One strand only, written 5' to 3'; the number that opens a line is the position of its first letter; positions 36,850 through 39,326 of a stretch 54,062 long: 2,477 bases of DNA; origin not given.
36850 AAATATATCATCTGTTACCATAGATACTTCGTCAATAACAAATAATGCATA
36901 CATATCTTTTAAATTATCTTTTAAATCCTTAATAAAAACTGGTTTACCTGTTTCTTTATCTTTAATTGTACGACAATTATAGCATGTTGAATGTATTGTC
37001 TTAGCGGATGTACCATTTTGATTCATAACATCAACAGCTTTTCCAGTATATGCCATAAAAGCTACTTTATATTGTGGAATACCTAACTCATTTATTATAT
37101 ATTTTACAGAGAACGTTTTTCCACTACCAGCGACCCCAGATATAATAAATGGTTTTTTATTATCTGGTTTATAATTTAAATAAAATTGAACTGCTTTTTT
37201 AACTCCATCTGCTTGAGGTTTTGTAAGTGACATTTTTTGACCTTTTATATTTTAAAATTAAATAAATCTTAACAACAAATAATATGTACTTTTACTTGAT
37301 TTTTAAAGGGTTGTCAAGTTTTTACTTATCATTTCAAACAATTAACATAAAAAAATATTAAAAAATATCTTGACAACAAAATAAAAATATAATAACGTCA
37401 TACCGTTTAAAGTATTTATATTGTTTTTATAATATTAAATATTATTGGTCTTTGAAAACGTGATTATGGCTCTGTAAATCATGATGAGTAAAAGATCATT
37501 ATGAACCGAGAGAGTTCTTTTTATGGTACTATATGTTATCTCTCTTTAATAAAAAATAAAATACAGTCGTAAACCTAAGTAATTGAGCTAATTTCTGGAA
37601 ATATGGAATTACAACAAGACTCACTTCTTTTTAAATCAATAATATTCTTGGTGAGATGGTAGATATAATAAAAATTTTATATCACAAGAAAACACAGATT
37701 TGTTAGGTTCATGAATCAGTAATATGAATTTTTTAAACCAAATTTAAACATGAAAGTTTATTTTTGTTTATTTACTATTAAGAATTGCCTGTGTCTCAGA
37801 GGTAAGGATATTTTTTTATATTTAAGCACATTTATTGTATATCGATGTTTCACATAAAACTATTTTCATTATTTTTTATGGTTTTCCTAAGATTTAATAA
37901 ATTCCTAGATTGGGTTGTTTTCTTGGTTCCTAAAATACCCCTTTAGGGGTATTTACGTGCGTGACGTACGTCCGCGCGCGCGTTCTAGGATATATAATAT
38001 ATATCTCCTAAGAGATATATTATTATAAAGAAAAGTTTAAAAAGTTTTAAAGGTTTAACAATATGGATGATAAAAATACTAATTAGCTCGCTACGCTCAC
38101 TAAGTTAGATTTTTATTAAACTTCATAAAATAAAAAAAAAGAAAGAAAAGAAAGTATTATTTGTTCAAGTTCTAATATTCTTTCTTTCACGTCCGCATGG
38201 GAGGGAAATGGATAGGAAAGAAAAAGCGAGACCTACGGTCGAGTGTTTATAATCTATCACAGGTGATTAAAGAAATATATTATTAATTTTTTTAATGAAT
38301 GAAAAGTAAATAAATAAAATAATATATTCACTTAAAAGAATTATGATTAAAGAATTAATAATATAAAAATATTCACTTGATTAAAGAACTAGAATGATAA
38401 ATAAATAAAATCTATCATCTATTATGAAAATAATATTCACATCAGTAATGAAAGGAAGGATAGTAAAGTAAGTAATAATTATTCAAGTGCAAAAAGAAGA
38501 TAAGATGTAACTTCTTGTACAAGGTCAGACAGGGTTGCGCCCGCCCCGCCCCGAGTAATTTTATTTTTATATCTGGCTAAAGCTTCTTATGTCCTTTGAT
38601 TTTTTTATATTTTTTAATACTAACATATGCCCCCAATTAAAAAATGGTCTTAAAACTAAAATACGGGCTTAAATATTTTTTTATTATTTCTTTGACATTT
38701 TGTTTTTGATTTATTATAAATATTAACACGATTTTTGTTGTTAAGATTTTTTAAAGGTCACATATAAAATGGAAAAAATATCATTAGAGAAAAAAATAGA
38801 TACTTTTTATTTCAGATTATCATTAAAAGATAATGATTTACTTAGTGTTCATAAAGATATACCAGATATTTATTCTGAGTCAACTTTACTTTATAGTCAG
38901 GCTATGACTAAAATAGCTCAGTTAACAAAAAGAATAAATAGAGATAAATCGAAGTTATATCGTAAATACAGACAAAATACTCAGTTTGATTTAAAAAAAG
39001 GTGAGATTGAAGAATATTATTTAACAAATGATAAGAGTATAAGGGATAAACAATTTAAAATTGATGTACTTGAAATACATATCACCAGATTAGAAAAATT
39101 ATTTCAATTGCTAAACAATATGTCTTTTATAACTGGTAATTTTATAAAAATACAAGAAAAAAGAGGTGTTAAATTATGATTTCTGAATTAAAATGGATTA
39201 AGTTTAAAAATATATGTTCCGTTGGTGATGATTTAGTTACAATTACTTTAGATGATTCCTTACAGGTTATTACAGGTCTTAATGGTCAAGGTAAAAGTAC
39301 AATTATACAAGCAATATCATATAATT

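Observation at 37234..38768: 1.5-kb ORF-free island between the divergent dda and gp46 operons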

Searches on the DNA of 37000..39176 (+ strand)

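Call 5: search_rna_families(source=window, start=37000, end=39000, threshold=evalue, max_evalue=10, show_alignments=3)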
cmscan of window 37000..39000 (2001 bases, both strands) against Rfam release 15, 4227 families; matches with E-value up to 10: 5.
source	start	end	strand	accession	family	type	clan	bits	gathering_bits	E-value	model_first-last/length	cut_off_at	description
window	37478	37602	+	RF01864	plasmodium_snoR21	Gene; snRNA; snoRNA; CD-box;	-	23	90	7.1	1-145/145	no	small nucleolar RNA snoR21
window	37451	37520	+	RF02721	sca_ncR26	Gene; snRNA; snoRNA; scaRNA;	-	20.2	37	4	1-68/68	no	Small Cajal body specific RNA ncR26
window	37136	37167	-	RF04336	Plastid-petD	Intron;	-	17.2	65.5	2.7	13-40/47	no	Plastid-petD group II-D5 intron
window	38516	38579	-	RF01383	GRIK4_3p_UTR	Gene;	-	16.2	38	5.1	1-94/94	no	GRIK4 3 prime UTR element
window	38141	38188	+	RF04164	MIR1507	Gene; miRNA;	-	15.8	73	4.7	27-79/107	no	MIR1507 microRNA precursor family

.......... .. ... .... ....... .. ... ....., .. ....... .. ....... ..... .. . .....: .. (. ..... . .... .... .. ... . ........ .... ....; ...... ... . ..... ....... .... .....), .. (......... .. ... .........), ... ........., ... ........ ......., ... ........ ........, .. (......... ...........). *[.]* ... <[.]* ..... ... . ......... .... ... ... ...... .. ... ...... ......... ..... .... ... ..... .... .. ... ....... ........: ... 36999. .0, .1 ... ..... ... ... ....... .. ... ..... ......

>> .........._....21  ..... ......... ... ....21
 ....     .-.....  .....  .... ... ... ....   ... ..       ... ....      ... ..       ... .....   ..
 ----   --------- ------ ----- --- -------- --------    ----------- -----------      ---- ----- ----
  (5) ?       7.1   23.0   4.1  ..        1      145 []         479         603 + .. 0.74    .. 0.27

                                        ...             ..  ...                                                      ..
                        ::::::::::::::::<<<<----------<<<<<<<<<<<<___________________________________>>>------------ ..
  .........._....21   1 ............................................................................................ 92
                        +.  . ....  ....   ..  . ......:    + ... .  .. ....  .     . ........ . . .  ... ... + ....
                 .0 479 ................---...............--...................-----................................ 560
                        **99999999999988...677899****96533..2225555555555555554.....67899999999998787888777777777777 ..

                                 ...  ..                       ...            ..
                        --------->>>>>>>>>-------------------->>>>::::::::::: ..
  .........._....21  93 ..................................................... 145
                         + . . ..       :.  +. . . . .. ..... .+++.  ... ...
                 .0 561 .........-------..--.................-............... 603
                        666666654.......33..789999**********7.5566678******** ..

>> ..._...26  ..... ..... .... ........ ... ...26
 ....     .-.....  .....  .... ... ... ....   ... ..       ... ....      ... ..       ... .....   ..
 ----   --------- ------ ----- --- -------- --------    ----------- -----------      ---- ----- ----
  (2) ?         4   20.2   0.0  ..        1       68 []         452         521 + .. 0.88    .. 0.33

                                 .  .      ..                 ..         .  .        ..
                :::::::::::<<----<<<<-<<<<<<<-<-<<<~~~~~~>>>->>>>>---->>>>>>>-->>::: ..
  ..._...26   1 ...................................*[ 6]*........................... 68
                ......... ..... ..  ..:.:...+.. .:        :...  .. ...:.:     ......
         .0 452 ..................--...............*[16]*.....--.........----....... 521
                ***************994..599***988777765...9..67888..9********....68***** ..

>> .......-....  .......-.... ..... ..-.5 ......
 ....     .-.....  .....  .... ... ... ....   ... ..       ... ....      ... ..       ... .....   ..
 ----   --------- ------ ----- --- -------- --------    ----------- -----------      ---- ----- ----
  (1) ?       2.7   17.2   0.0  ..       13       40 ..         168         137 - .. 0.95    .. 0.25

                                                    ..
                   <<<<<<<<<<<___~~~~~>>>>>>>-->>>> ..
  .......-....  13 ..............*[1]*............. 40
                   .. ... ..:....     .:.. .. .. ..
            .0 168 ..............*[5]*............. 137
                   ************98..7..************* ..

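Call 6: search_dna_similar(query=window:37234-38768:+, collection=phages, mode=distant, max_rows=30)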
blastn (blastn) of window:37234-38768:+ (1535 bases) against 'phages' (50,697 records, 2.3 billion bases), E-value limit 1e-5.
No match.

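Call 65: search_rna_families(sources=[L031, L028, L023, L007, L033, L026, L006], threshold=evalue, max_evalue=1)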
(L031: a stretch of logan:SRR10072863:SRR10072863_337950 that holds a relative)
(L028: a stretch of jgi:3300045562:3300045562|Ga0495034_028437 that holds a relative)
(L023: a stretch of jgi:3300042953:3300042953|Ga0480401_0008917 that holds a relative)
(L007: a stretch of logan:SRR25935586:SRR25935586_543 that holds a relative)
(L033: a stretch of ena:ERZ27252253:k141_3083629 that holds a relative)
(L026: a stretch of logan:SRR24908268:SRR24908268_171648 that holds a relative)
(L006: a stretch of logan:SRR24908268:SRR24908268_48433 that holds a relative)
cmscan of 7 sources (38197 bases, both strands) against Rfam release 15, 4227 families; matches with E-value up to 1: 3.
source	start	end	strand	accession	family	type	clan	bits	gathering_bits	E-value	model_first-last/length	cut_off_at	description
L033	300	368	-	RF03800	mir-4477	Gene; miRNA;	-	30.1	74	0.054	1-81/81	no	mir-4477 microRNA precursor family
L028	2016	2170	-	RF02356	BjrC1505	Gene; sRNA;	-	27.3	50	0.26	1-140/140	no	Alphaproteobacterial sRNA BjrC1505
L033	300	368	+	RF03800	mir-4477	Gene; miRNA;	-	25.8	74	0.74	1-81/81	no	mir-4477 microRNA precursor family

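Call 99: search_dna_similar(query=window:37234-38768:+, collection=plasmids, mode=distant, max_evalue=0.01, max_rows=10)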
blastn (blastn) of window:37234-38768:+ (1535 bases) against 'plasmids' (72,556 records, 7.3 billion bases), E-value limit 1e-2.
Records with a match: 1; places in all: 1; records where one place covers at least 80% of the query: 0.
Best place of each record, by identity: 80-90% 1.
By first word of the organism name: Priestia 1.
By predicted mobility (MOB-suite, as given by PLSDB): non-mobilizable 1.
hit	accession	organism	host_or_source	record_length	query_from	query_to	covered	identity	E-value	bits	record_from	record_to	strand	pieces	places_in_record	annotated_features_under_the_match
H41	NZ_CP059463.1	Priestia megaterium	Prokaryotes,soil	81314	1034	1091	4%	81.0%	8e-4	54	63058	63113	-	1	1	none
